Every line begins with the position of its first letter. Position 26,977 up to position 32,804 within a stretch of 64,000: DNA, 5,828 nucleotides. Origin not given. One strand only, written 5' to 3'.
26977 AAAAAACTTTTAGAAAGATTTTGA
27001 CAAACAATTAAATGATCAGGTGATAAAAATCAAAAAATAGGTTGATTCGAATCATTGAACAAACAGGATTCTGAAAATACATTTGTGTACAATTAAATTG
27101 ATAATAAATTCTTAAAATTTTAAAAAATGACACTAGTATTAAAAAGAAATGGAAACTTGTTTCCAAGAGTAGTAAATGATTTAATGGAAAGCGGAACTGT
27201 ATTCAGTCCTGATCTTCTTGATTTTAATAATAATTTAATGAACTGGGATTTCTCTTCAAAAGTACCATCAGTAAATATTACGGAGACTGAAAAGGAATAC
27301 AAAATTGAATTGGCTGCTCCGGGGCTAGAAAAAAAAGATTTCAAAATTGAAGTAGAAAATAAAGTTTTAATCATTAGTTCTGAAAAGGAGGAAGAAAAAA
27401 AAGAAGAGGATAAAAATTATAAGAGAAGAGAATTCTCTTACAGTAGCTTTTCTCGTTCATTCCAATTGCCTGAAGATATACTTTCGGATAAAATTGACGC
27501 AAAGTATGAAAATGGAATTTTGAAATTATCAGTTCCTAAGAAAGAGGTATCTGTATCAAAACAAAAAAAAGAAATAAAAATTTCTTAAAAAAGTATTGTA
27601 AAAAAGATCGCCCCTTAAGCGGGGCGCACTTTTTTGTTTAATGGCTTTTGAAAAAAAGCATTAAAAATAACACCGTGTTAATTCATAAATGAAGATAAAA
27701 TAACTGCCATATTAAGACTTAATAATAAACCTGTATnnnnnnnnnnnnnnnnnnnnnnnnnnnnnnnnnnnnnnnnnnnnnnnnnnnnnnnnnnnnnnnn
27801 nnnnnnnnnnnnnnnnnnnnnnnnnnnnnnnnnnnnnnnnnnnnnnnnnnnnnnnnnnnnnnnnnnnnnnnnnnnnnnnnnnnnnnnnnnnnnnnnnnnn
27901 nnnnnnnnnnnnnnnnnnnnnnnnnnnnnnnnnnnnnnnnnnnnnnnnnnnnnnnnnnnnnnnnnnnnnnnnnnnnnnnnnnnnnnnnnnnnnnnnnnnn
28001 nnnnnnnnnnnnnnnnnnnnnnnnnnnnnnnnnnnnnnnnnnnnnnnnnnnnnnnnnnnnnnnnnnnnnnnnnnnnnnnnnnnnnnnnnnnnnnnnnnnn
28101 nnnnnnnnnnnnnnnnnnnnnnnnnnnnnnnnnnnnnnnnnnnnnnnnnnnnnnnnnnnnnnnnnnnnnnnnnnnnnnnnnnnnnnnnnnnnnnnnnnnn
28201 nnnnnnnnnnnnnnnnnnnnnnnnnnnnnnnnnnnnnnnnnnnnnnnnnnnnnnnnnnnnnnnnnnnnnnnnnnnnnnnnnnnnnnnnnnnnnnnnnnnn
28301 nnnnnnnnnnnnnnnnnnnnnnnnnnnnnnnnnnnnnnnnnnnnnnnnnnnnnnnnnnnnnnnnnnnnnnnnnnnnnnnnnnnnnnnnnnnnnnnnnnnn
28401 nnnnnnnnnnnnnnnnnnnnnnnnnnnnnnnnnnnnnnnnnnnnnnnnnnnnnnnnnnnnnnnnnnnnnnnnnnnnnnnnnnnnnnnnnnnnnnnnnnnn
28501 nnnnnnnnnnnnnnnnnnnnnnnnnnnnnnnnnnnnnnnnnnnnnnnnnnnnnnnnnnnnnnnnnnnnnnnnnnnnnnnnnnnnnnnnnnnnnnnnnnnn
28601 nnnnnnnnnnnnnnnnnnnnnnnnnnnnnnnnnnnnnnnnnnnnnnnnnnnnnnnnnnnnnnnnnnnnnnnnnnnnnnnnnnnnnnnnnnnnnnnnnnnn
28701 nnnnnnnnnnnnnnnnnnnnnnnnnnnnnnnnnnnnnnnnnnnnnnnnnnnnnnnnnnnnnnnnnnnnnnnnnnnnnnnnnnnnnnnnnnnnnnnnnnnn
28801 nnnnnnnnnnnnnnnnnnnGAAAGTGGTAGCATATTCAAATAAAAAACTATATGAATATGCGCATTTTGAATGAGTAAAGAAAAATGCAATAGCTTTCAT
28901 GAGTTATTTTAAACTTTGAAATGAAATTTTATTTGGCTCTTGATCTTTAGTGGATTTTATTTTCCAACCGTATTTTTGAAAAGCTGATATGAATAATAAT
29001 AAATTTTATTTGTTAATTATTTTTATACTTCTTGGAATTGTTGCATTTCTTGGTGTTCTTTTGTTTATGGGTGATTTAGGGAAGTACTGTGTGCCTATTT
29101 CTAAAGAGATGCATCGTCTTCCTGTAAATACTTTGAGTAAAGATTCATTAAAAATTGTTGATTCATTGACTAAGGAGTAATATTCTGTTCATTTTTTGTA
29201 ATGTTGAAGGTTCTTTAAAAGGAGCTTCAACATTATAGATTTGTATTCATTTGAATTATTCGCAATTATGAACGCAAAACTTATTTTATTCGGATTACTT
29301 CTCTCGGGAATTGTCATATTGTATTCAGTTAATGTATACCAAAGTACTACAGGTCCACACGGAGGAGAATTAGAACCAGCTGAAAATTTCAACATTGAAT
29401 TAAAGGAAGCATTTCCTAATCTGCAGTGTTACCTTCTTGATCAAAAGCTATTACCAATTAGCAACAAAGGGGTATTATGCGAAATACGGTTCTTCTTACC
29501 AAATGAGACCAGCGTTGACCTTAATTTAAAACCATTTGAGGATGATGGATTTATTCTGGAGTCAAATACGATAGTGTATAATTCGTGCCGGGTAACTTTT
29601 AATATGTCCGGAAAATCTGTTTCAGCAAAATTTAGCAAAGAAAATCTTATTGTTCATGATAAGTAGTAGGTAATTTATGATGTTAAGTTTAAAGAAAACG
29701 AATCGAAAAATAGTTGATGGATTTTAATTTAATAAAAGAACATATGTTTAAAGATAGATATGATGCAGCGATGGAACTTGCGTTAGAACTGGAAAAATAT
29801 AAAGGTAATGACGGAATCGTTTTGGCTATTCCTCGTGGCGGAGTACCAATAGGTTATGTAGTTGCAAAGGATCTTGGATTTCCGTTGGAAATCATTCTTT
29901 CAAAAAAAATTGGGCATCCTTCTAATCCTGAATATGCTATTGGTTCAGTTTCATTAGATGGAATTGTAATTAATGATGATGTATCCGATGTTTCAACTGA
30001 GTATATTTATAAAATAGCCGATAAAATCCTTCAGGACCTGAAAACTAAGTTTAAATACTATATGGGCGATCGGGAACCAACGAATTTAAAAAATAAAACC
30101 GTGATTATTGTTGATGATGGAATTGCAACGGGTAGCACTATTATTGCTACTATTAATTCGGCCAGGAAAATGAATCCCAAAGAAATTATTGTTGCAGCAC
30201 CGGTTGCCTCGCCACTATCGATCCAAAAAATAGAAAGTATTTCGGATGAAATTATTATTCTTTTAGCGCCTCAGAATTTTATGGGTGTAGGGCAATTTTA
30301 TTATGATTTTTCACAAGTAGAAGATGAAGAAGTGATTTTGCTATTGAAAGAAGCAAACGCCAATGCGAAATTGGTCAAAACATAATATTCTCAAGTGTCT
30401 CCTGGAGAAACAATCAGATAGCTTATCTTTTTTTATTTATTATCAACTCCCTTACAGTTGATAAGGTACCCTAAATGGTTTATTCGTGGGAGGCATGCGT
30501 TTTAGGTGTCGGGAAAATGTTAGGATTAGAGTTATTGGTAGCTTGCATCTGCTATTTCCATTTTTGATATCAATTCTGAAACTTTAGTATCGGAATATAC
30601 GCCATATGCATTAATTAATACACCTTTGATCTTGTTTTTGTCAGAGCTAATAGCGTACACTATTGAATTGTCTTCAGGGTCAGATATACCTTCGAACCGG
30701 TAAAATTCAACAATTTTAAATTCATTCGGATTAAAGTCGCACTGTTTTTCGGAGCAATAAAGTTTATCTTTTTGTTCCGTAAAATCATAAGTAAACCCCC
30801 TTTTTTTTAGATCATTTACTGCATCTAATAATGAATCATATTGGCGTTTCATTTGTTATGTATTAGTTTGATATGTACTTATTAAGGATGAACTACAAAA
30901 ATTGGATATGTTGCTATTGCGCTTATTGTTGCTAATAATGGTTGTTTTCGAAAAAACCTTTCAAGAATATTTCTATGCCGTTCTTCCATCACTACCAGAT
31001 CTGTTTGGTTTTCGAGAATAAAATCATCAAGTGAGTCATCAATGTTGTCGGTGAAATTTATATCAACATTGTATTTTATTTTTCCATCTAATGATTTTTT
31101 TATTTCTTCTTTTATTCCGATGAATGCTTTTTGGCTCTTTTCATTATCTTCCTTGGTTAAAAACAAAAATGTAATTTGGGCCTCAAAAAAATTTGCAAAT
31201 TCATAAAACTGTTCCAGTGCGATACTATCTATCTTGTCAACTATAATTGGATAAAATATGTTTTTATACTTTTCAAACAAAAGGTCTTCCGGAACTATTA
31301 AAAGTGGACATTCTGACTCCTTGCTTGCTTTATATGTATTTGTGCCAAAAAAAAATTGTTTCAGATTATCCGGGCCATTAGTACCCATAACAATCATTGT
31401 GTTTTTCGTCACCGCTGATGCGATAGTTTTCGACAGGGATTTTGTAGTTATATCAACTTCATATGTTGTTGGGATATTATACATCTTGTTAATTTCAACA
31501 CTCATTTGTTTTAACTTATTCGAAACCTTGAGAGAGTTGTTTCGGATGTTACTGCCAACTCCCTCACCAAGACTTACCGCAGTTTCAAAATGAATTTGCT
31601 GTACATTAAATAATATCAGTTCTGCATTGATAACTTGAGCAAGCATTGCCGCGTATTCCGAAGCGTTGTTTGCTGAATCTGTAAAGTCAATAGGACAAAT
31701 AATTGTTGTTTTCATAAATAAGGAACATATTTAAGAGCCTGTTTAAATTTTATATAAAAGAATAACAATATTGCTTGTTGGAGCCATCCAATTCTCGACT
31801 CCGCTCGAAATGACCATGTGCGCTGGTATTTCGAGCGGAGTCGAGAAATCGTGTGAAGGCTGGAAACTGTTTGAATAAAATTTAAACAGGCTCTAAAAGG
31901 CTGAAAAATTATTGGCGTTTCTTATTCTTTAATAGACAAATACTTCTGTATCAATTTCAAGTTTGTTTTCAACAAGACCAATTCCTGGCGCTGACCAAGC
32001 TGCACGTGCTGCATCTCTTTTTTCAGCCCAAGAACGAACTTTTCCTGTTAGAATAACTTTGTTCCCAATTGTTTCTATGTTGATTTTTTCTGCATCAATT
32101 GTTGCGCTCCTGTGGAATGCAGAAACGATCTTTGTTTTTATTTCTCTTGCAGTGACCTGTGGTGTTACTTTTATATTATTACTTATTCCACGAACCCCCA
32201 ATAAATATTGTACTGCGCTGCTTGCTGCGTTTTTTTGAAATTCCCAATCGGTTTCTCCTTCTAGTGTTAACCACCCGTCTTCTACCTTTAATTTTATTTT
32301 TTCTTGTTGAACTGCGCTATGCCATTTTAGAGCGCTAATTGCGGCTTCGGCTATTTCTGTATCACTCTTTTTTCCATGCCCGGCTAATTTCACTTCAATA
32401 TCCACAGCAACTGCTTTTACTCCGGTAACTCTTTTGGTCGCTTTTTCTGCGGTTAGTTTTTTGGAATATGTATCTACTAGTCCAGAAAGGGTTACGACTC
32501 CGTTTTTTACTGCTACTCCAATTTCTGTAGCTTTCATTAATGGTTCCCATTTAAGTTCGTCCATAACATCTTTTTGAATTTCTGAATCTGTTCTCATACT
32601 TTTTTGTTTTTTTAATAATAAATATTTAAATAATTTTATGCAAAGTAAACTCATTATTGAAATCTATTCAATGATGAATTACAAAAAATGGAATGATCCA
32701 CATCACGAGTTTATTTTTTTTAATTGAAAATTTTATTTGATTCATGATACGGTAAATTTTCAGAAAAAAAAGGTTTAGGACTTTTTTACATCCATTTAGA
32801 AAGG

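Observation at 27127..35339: Dormancy-type island of Hsp20, eRF1-like, PRTase, two tandem-Usp, BON and TerB-like genes, next to a PAS-kinase signalling block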

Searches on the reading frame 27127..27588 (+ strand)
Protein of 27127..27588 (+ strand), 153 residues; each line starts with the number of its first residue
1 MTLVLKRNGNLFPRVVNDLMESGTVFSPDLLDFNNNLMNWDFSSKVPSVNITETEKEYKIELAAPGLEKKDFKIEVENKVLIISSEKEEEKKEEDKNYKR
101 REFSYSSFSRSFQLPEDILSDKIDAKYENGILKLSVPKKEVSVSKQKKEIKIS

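Call 3: search_protein_families(library=pfam, proteins=[window:27127-27588:+], max_evalue=0.01)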
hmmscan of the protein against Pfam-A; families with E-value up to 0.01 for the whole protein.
window:27127-27588:+ (153 aa): 2 families
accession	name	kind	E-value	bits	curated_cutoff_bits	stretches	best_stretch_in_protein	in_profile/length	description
PF00011.27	HSP20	-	6.2e-26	90.9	20.8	1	51-153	2-102/102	Hsp20/alpha crystallin family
PF17886.7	ArsA_HSP20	-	3.4e-07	30.2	22.5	1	56-134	2-61/63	HSP20-like domain found in ArsA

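Call 4: search_protein_families(library=ncbifam, proteins=[window:27127-27588:+], max_evalue=0.01)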
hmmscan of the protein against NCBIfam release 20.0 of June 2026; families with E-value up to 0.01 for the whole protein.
window:27127-27588:+ (153 aa): 5 families
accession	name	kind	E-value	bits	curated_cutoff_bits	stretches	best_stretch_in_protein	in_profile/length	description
NF042420.1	Hsp18_Clos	equivalog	5.8e-23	81.6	195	1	23-151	17-145/147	heat shock protein Hsp18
NF041799.1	Hsp14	equivalog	3.8e-18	65.6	100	1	43-152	15-117/118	archaeal heat shock protein Hsp14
NF041800.1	Hsp20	equivalog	2.8e-15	56.3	140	1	45-152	72-161/162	archaeal heat shock protein Hsp20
NF008618.0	PRK11597.1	equivalog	1.3e-10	41.3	207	1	34-140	20-123/142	small heat shock chaperone IbpB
NF008013.0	PRK10743.1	equivalog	5.7e-08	32.9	212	1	54-152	43-136/137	small heat shock chaperone IbpA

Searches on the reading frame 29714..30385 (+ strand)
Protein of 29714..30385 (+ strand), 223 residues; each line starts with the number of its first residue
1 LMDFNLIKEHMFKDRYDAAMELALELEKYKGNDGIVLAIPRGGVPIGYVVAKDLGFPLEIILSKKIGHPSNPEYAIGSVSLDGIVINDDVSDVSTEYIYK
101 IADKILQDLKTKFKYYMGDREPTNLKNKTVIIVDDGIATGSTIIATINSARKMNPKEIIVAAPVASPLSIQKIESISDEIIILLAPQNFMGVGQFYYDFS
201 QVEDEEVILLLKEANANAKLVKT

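Call 3: search_protein_families(library=pfam, proteins=[window:29714-30385:+], max_evalue=0.01)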
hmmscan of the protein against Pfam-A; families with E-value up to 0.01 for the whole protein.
window:29714-30385:+ (223 aa): 4 families
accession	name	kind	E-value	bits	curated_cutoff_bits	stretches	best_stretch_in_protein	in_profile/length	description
PF00156.33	Pribosyltran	-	4.2e-18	65.6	26.3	1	15-175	11-135/158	Phosphoribosyl transferase domain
PF14681.12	UPRTase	-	9.8e-07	28.9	27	1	115-180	108-175/206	Uracil phosphoribosyltransferase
PF24390.1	PRTase-CE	-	1.7e-05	25.3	27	1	99-181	78-164/253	PRTase-CE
PF15609.12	PRTase_2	-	3e-05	24.1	28.8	1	125-165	117-157/188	Phosphoribosyl transferase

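Call 4: search_protein_families(library=ncbifam, proteins=[window:29714-30385:+], max_evalue=0.01)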
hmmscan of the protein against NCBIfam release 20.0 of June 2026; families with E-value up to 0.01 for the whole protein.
window:29714-30385:+ (223 aa): 26 families (the best 25 are shown)
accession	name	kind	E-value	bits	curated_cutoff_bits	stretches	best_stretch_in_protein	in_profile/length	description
TIGR01251.1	ribP_PPkin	subfamily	3.7e-10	39.2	113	1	123-175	206-260/309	ribose-phosphate diphosphokinase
TIGR01091.1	upp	equivalog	7.8e-10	38.8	208.35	1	119-185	114-180/207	uracil phosphoribosyltransferase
NF001097.0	PRK00129.1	equivalog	9.1e-09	35.3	114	1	119-185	116-182/209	uracil phosphoribosyltransferase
NF002620.0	PRK02277.1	subfamily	6.1e-08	32.6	115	1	124-161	138-177/201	orotate phosphoribosyltransferase-like protein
NF001815.0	PRK00553.1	equivalog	6.6e-08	32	484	1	124-162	215-253/332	ribose-phosphate pyrophosphokinase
NF002095.0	PRK00934.1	equivalog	9e-07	28.3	296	1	17-173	141-253/287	ribose-phosphate diphosphokinase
NF002320.0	PRK01259.1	subfamily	4.8e-06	26.2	297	0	124-180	211-270/316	ribose-phosphate diphosphokinase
NF005299.0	PRK06827.1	subfamily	2.4e-05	23.2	327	1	123-163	261-301/383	phosphoribosylpyrophosphate synthetase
NF006605.0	PRK09162.1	equivalog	3.1e-05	23.4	181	1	123-162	94-133/183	hypoxanthine-guanine phosphoribosyltransferase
NF003549.0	PRK05205.1-5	equivalog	4.3e-05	23.1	138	1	112-154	84-126/182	bifunctional pyr operon transcriptional regulator/uracil phosphoribosyltransferase PyrR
NF040646.1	HPT_Archaea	equivalog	6.4e-05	22.6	200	1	126-155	113-142/184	hypoxanthine/guanine phosphoribosyltransferase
NF004689.0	PRK06031.1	equivalog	0.00015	21.1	175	1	114-161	141-188/233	phosphoribosyltransferase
NF002758.0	PRK02812.1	equivalog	0.00042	19.6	518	1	124-176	227-281/330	ribose-phosphate pyrophosphokinase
TIGR01203.1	HGPRTase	equivalog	0.00085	19.1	150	1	123-165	81-123/167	hypoxanthine phosphoribosyltransferase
NF003548.0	PRK05205.1-4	equivalog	0.0016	18.3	218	1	120-161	83-125/173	bifunctional pyr operon transcriptional regulator/uracil phosphoribosyltransferase PyrR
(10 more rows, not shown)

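Call 85: search_solved_structures(query=window:29714-30382:+, max_evalue=0.001)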
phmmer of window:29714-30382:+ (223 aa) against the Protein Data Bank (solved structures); distinct sequences matched with E-value up to 0.001: 2.
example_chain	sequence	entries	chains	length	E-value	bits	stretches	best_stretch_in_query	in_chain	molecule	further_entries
1wd5_A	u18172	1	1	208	8.1e-33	117.1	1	12-213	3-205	hypothetical protein TT1426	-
1i5e_A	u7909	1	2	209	0.00034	23.6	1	107-185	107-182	URACIL PHOSPHORIBOSYLTRANSFERASE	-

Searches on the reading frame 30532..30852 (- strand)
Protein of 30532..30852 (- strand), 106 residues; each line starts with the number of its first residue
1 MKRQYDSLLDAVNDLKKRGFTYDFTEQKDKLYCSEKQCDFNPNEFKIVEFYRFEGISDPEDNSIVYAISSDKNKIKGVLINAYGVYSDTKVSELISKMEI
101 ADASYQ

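Call 3: search_protein_families(library=pfam, proteins=[window:30532-30852:-], max_evalue=0.01)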
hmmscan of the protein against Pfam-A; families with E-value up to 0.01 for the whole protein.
window:30532-30852:- (106 aa): 0 families

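Call 4: search_protein_families(library=ncbifam, proteins=[window:30532-30852:-], max_evalue=0.01)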
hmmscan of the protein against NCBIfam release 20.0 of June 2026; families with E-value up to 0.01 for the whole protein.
window:30532-30852:- (106 aa): 0 families

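Call 63: search_protein_representatives(protein=window:30532-30849:-)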
Query: 105 residues. Proteins with E-value up to 0.001 (for the whole library): 1410; up to 1e-10: 414; up to 1e-30: 1. The best 150 are listed.
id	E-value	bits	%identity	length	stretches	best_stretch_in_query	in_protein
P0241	7.4e-31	122.5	57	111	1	2-100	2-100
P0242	5.5e-28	113.3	54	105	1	3-100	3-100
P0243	1.5e-27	112.0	57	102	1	3-97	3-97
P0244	4.4e-25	104.0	49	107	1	2-99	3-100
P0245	3.7e-24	101.0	52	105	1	3-98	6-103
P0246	2.6e-23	98.3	49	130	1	2-100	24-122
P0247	2.6e-23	98.3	46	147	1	3-102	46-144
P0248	5.0e-23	97.4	49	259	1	3-97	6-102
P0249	7.8e-23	96.8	48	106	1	2-98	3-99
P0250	1.6e-22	95.8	47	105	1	2-99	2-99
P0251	3.6e-22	94.7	50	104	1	3-97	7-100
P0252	8.3e-22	93.5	43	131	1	1-101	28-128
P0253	8.8e-22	93.4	48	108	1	3-98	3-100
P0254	1.2e-21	92.9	44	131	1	2-99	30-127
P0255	1.3e-21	92.8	46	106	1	4-99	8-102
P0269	4.1e-20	88.0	47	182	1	4-98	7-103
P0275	1.2e-19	86.6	46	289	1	3-97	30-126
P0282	5.5e-19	84.4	40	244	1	1-98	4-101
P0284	1.3e-18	83.3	45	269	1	2-99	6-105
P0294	3.5e-18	81.8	41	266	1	2-102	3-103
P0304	9.9e-18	80.4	44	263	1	3-96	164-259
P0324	1.3e-16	76.8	41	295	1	8-97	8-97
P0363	9.7e-15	70.8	37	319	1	1-103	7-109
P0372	1.5e-14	70.2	35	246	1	3-103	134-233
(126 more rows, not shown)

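Call 64: search_protein_families(library=pfam, proteins=[P0248, P0275, P0284, P0294, P0363, P0324, P0282, P0304, P0372, P0269], max_evalue=0.001)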
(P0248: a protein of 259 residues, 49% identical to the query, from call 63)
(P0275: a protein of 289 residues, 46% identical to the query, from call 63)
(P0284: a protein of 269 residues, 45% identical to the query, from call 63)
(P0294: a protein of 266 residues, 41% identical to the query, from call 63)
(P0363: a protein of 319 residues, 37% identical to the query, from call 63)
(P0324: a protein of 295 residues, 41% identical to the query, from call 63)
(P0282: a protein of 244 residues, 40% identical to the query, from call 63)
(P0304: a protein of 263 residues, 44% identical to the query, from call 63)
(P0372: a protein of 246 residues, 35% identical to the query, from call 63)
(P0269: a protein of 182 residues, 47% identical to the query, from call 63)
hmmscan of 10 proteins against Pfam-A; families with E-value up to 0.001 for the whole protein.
P0248 (259 aa): 1 family
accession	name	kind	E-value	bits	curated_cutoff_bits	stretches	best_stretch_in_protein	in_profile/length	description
PF01814.28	Hemerythrin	-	2e-11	44.9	25.3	1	145-227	32-126/127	Hemerythrin HHE cation binding domain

P0275 (289 aa): 1 family
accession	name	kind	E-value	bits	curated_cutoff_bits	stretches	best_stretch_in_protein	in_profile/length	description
PF01814.28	Hemerythrin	-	7.5e-08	33.4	25.3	1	173-254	32-125/127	Hemerythrin HHE cation binding domain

P0284 (269 aa): 1 family
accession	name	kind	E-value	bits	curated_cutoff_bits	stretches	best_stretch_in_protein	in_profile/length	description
PF01814.28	Hemerythrin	-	2.7e-10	41.2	25.3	1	148-231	32-125/127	Hemerythrin HHE cation binding domain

P0294 (266 aa): 1 family
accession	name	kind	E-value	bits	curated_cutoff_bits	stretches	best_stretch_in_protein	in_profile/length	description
PF01814.28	Hemerythrin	-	3.4e-11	44.1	25.3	1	137-233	20-127/127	Hemerythrin HHE cation binding domain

P0363 (319 aa): 1 family
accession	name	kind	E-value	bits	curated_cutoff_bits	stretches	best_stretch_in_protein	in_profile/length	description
PF07883.17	Cupin_2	-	1.4e-05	25.2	27.2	1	249-315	2-69/70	Cupin domain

P0324 (295 aa): 1 family
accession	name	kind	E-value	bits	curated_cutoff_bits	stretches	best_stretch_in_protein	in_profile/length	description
PF01814.28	Hemerythrin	-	1.3e-14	55.2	25.3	1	138-285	8-127/127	Hemerythrin HHE cation binding domain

P0282 (244 aa): 0 families

P0304 (263 aa): 1 family
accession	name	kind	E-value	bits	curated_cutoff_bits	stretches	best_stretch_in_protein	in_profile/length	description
PF01814.28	Hemerythrin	-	4.6e-07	30.8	25.3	1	32-124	24-127/127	Hemerythrin HHE cation binding domain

P0372 (246 aa): 0 families

P0269 (182 aa): 1 family
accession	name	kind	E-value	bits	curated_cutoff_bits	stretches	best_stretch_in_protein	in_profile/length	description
PF07992.20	Pyr_redox_2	-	1.5e-05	25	26.1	1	112-166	1-56/291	Pyridine nucleotide-disulphide oxidoreductase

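Call 84: search_solved_structures(query=window:30532-30849:-, max_evalue=1)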
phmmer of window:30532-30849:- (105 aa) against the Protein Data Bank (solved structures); distinct sequences matched with E-value up to 1: 0.

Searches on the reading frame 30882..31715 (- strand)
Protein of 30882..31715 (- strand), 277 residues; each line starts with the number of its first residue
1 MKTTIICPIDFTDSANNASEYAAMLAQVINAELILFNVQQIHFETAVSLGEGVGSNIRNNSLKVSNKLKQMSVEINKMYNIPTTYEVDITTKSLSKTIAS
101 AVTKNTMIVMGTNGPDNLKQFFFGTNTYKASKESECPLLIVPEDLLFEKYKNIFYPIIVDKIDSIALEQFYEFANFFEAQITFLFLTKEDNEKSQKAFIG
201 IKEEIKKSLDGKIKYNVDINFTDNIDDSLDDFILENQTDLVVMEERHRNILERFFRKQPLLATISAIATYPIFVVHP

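Call 3: search_protein_families(library=pfam, proteins=[window:30882-31715:-], max_evalue=0.01)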
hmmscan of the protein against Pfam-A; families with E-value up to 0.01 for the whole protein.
window:30882-31715:- (277 aa): 1 family
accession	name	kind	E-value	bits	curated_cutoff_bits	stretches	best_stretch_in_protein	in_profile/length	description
PF00582.32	Usp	-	8.4e-16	59.2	24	1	3-142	3-141/141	Universal stress protein family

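Call 4: search_protein_families(library=ncbifam, proteins=[window:30882-31715:-], max_evalue=0.01)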
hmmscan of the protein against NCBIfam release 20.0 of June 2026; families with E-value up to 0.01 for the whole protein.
window:30882-31715:- (277 aa): 1 family
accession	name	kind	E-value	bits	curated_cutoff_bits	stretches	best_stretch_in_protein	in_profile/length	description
NF008380.0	PRK11175.1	equivalog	0.0023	16.9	227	0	5-145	7-149/313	universal stress protein UspE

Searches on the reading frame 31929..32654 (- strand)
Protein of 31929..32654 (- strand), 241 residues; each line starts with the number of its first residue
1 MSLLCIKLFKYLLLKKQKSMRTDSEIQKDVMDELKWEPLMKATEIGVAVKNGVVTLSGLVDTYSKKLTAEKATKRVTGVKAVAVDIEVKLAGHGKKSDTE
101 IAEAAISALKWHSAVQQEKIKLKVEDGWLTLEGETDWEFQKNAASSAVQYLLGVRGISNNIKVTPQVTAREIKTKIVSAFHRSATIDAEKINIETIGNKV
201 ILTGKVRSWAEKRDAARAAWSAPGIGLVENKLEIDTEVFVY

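Call 3: search_protein_families(library=pfam, proteins=[window:31929-32654:-], max_evalue=0.01)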
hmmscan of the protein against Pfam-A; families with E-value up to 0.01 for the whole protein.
window:31929-32654:- (241 aa): 3 families
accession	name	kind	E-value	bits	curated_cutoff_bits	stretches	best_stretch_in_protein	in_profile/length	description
PF04972.22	BON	-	7.5e-45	151.5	27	3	22-89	1-68/69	BON domain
PF21937.1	Yop-YscD_ppl_2nd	-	0.0002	21.5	27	0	47-87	24-65/67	YscD/CdsD-like Bon-like domain 2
PF17292.8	POB3_N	-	0.0087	17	23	0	16-68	28-80/93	POB3-like N-terminal PH domain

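Call 4: search_protein_families(library=ncbifam, proteins=[window:31929-32654:-], max_evalue=0.01)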
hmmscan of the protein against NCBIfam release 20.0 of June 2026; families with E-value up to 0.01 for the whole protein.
window:31929-32654:- (241 aa): 4 families
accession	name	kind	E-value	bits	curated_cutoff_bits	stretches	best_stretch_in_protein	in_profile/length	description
NF007858.0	PRK10568.1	equivalog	3.4e-16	59.5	174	1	16-164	53-205/206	molecular chaperone OsmY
NF051434.1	ArfA_OmpATb_N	equivalog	7.8e-10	39.1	81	1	129-223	11-103/114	channel-forming protein ArfA/OmpATb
NF008247.1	PRK11023.1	equivalog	5.8e-06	26.2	184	0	22-83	125-185/192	division/outer membrane stress-associated lipid-binding lipoprotein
NF008399.0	PRK11198.1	equivalog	0.00017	22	134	0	180-236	34-90/149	peptidoglycan-binding protein LysM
